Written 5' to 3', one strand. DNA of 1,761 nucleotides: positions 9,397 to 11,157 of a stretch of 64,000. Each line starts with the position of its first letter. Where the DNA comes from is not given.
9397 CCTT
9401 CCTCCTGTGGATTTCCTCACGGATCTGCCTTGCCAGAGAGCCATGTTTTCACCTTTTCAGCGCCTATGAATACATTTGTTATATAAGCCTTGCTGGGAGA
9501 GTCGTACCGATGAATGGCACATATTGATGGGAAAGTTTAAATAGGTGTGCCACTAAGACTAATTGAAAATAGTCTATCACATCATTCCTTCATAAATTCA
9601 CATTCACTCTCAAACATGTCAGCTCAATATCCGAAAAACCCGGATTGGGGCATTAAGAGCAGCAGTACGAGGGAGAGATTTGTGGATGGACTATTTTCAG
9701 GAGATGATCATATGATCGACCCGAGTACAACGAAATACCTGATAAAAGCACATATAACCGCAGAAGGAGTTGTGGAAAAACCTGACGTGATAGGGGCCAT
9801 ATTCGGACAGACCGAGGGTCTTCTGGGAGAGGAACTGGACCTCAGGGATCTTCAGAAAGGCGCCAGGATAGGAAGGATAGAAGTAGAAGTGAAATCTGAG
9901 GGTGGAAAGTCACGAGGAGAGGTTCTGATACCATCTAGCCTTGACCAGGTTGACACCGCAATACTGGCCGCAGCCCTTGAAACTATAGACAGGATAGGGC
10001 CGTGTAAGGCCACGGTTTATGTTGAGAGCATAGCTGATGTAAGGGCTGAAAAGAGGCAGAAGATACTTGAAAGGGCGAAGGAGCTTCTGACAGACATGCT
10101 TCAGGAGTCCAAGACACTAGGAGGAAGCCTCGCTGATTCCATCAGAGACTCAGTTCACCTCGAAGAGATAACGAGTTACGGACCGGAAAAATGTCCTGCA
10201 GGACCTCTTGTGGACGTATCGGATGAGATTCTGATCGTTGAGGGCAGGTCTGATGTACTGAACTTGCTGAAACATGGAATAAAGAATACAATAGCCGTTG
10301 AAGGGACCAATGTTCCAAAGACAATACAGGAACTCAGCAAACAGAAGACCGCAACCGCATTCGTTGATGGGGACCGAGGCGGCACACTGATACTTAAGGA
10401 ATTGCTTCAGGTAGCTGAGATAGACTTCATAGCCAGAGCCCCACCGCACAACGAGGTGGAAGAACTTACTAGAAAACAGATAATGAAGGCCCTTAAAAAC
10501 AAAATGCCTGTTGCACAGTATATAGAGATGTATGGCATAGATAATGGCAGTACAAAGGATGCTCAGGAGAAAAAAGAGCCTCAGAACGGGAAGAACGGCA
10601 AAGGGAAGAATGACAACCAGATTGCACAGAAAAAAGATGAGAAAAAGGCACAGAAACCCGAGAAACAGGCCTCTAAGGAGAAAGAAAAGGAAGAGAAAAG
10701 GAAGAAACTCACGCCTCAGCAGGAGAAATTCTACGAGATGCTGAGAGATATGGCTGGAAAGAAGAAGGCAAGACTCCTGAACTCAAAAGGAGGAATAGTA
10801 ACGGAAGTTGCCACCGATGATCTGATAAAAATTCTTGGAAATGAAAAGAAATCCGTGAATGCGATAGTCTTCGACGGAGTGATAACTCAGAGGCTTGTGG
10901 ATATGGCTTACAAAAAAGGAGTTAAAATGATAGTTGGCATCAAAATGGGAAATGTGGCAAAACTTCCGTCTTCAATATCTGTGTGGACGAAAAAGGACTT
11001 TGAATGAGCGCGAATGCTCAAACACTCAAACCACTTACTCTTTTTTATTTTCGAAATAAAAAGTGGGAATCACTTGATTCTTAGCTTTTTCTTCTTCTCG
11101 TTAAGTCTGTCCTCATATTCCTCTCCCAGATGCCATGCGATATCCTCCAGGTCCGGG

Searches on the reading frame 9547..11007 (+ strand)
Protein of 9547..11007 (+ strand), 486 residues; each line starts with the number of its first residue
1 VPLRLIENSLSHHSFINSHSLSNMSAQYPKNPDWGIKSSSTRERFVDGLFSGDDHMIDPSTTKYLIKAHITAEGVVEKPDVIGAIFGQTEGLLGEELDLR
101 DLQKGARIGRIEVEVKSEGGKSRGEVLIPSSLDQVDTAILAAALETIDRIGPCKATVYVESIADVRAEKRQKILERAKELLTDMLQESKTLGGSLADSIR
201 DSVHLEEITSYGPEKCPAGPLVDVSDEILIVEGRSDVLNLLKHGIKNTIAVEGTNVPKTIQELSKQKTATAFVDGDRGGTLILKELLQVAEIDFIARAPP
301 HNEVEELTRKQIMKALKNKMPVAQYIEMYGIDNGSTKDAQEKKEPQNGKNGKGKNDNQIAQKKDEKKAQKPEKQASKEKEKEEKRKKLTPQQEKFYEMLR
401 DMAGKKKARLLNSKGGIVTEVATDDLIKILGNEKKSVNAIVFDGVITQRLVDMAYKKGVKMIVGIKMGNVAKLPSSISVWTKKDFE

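Call 16: search_protein_families(library=pfam, proteins=[window:9547-11007:+], max_evalue=0.001)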
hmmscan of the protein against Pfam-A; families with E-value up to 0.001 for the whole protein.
window:9547-11007:+ (486 aa): 3 families
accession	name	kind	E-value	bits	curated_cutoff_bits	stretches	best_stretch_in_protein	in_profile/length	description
PF13662.12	Toprim_4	-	5.3e-08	33.4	25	1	226-288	1-72/85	Toprim domain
PF01751.28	Toprim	-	4e-07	30.6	23.1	1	227-306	1-95/96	Toprim domain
PF13155.12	Toprim_2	-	7.4e-06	26.7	22.1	1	230-291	2-67/88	Toprim-like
